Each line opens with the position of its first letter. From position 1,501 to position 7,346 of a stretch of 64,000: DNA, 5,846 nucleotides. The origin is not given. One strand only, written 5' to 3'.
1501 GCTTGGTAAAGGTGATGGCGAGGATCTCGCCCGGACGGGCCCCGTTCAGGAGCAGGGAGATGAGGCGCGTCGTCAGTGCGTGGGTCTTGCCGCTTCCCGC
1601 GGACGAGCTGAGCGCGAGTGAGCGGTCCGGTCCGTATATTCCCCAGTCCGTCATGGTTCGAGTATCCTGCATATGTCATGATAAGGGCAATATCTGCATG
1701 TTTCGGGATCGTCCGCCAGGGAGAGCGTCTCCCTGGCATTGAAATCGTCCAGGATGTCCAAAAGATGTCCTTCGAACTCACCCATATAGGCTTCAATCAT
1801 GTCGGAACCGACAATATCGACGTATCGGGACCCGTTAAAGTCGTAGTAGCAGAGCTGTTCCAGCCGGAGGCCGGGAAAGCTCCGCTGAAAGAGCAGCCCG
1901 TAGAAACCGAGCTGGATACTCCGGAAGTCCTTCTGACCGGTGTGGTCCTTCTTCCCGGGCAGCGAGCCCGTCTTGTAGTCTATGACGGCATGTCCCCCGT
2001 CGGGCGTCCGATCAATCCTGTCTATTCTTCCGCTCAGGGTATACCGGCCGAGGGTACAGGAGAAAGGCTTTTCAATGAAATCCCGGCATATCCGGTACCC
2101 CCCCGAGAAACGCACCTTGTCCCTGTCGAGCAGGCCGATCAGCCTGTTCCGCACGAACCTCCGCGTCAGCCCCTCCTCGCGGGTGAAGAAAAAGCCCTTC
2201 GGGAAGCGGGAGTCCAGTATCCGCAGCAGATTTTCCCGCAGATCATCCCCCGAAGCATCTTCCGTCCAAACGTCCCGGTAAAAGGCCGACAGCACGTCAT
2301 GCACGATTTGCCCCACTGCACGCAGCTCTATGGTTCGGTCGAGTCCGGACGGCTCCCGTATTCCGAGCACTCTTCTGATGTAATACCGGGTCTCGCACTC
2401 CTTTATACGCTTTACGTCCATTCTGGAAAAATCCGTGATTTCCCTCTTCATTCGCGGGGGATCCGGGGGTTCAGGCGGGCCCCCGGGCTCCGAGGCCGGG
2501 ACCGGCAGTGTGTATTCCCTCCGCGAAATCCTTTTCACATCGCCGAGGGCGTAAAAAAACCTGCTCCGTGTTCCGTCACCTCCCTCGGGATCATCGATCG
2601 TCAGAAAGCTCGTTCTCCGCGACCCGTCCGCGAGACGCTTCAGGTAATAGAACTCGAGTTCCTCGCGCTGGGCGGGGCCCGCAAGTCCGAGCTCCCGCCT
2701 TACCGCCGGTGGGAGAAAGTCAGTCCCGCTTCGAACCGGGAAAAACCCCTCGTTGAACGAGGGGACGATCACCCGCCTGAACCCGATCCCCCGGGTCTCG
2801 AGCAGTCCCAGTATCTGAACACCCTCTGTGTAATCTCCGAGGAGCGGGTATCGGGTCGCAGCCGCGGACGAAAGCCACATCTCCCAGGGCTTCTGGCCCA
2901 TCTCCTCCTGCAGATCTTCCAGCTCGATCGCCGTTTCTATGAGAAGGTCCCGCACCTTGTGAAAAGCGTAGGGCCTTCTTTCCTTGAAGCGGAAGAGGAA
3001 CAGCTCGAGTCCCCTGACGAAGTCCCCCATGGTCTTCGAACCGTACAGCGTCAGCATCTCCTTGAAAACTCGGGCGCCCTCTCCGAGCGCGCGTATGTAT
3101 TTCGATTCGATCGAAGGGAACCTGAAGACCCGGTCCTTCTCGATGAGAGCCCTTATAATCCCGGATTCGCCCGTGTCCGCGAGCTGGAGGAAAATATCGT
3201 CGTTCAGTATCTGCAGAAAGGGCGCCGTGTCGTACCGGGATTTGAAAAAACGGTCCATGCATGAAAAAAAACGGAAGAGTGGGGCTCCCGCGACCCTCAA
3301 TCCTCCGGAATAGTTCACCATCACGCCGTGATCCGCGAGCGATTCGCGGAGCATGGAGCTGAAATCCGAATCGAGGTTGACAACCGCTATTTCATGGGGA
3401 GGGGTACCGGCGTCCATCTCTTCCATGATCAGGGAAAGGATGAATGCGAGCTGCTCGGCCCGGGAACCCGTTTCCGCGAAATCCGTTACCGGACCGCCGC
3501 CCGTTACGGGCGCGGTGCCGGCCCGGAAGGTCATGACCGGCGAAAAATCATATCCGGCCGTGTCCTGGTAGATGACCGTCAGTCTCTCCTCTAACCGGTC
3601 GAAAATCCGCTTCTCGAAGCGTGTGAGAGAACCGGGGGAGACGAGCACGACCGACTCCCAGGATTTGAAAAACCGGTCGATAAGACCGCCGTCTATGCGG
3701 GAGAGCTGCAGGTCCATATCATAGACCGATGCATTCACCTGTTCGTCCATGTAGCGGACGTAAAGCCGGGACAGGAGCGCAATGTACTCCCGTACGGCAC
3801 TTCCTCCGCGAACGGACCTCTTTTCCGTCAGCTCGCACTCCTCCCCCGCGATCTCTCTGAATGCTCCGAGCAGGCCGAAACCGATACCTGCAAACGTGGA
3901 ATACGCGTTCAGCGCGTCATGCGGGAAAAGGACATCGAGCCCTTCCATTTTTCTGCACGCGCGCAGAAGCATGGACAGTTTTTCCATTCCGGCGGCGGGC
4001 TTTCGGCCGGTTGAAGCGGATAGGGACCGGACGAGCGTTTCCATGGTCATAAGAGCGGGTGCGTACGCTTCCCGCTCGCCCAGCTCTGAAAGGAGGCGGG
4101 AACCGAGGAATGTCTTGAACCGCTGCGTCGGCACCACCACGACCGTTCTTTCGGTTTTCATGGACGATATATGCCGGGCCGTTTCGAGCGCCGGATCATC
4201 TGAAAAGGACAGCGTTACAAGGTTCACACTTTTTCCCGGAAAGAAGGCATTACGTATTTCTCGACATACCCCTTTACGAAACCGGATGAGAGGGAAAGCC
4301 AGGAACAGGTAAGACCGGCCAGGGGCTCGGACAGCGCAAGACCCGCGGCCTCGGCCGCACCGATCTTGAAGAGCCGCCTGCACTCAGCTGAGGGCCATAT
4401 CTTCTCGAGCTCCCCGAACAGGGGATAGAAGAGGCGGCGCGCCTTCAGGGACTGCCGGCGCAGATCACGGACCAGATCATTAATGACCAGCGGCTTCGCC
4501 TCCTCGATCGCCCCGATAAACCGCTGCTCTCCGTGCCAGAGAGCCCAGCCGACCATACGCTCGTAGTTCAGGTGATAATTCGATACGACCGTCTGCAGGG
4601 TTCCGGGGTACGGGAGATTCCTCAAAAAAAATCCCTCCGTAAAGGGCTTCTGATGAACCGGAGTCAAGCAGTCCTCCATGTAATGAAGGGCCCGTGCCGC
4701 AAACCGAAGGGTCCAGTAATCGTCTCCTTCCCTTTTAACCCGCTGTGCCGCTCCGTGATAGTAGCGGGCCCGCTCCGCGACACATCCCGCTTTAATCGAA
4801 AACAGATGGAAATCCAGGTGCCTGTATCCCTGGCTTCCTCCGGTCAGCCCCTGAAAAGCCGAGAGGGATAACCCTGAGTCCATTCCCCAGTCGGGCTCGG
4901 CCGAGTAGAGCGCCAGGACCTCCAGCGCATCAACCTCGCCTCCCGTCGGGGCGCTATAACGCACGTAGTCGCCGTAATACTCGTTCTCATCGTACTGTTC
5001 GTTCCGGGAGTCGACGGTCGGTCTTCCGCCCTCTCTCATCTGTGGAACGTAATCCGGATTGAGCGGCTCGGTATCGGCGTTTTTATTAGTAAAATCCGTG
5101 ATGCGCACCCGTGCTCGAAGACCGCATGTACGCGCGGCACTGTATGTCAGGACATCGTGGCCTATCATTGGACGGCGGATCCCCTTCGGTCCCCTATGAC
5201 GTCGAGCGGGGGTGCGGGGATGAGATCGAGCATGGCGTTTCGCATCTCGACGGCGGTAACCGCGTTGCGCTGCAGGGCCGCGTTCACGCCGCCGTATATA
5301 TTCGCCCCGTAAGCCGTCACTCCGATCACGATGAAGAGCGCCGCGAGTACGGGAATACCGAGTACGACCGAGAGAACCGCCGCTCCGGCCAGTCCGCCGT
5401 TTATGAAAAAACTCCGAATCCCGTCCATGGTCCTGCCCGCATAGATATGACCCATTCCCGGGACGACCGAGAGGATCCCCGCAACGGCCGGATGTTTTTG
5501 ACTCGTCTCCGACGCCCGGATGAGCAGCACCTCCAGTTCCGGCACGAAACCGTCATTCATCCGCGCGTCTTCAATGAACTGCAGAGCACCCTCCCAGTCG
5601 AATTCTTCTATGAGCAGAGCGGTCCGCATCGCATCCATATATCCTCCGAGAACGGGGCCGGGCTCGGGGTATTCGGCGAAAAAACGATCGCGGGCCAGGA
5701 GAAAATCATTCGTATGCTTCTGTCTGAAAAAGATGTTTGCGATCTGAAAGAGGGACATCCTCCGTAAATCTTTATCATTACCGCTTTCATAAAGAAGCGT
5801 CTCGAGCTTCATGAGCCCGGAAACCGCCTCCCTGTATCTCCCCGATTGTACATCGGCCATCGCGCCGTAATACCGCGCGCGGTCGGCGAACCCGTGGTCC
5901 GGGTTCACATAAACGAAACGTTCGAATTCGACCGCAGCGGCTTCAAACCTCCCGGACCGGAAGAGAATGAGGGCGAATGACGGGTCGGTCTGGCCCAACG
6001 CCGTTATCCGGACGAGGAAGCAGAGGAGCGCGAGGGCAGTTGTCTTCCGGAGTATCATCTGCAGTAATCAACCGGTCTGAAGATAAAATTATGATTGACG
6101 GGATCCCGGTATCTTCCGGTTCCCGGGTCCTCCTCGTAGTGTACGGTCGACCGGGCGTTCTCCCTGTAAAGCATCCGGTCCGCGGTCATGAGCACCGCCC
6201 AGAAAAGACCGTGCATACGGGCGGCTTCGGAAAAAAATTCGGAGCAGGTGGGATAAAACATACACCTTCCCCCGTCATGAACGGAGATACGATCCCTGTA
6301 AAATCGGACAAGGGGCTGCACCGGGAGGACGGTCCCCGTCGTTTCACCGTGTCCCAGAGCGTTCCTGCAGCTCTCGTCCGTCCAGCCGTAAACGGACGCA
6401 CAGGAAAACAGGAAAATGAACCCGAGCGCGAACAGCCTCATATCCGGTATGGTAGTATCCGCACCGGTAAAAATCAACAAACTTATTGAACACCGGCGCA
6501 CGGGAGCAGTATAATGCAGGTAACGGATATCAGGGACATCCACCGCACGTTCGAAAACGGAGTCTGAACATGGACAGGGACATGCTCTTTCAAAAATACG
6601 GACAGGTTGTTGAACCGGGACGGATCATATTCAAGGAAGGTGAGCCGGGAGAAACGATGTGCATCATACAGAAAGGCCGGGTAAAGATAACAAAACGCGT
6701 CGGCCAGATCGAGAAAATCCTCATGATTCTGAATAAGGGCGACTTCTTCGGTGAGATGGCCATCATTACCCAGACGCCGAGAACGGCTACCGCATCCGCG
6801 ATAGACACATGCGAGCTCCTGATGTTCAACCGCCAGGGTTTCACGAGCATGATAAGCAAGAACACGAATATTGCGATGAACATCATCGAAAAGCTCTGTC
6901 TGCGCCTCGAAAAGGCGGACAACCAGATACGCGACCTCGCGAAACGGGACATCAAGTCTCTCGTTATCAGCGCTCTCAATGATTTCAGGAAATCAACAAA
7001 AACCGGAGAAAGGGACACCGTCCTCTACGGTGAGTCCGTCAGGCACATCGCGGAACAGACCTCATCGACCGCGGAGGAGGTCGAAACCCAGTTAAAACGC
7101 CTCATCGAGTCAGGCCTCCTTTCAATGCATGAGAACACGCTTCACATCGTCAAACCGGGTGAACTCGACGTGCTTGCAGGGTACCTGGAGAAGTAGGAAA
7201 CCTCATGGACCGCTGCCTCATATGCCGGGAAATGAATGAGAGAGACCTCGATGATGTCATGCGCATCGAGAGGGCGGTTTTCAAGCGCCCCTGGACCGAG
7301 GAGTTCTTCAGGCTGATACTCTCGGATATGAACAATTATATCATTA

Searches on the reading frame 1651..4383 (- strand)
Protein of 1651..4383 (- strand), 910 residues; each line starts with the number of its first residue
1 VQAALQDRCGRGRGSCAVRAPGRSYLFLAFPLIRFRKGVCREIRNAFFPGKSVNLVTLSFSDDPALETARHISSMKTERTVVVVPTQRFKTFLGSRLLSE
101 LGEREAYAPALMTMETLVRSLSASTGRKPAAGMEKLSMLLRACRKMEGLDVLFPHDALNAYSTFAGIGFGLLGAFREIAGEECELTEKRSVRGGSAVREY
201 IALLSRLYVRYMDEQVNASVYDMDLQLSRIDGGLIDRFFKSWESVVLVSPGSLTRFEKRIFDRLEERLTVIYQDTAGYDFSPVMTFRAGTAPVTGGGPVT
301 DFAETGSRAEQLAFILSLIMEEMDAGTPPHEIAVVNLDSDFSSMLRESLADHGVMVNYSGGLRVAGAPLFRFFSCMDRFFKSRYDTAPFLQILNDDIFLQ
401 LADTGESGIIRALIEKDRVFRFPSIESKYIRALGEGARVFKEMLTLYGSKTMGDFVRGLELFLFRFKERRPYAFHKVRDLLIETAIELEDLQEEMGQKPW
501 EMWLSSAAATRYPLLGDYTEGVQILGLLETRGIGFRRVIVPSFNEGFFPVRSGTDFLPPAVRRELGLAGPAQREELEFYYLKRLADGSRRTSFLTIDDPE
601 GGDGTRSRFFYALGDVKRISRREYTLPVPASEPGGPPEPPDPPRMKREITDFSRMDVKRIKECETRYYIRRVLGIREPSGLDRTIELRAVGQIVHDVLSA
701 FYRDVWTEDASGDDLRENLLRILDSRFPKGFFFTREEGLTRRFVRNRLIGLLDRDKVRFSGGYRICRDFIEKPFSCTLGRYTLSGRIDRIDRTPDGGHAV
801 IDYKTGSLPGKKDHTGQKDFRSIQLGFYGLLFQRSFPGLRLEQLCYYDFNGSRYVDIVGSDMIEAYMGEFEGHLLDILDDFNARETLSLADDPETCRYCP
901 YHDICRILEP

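Call 14: search_protein_families(library=pfam, proteins=[window:1651-4383:-], max_evalue=0.001)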
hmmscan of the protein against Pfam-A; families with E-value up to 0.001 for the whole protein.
window:1651-4383:- (910 aa): 1 family
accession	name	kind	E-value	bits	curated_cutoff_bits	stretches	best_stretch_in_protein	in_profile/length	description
PF12705.13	PDDEXK_1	-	1.1e-28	101.3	22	1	655-906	5-247/247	PD-(D/E)XK nuclease superfamily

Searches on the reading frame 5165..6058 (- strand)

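Call 14: search_protein_families(library=pfam, proteins=[window:5165-6058:-], max_evalue=0.001)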
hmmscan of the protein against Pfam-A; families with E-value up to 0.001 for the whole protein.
window:5165-6058:- (297 aa): 0 families

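Call 15: search_protein_families(library=ncbifam, proteins=[window:5165-6058:-], max_evalue=0.01)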
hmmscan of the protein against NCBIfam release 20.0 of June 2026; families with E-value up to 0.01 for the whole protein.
window:5165-6058:- (297 aa): 2 families
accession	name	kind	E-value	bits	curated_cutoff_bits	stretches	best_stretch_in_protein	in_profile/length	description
TIGR02795.1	tol_pal_ybgF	equivalog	6.1e-05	23.6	90.1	1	27-84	7-64/119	tol-pal system protein YbgF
TIGR03302.1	OM_YfiO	subfamily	0.0016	18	81.4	0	30-70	78-118/239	outer membrane protein assembly factor BamD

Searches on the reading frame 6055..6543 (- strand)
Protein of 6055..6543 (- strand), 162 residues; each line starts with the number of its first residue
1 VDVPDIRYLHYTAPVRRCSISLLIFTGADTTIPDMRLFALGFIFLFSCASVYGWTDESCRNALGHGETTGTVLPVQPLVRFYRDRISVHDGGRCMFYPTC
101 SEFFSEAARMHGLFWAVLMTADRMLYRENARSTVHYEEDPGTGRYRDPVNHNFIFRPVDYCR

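Call 14: search_protein_families(library=pfam, proteins=[window:6055-6543:-], max_evalue=0.001)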
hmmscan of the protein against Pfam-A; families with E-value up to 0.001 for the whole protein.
window:6055-6543:- (162 aa): 1 family
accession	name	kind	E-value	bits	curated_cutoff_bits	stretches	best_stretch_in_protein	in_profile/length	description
PF01809.23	YidD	-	2.9e-12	46.6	27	1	78-125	7-54/67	Putative membrane protein insertion efficiency factor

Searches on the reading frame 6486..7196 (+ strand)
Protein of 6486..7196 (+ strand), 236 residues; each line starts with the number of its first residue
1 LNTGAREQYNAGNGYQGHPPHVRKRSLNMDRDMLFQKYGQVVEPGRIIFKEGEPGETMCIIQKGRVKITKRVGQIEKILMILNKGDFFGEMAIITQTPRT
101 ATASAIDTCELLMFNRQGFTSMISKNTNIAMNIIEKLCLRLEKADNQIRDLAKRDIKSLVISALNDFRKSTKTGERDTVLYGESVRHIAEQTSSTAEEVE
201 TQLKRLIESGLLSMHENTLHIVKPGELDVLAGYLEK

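Call 14: search_protein_families(library=pfam, proteins=[window:6486-7196:+], max_evalue=0.001)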
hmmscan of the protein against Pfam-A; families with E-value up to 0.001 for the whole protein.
window:6486-7196:+ (236 aa): 1 family
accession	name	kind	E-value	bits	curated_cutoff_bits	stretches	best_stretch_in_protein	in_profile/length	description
PF00027.35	cNMP_binding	-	6.5e-24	84.2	27.5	1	41-126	3-89/89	Cyclic nucleotide-binding domain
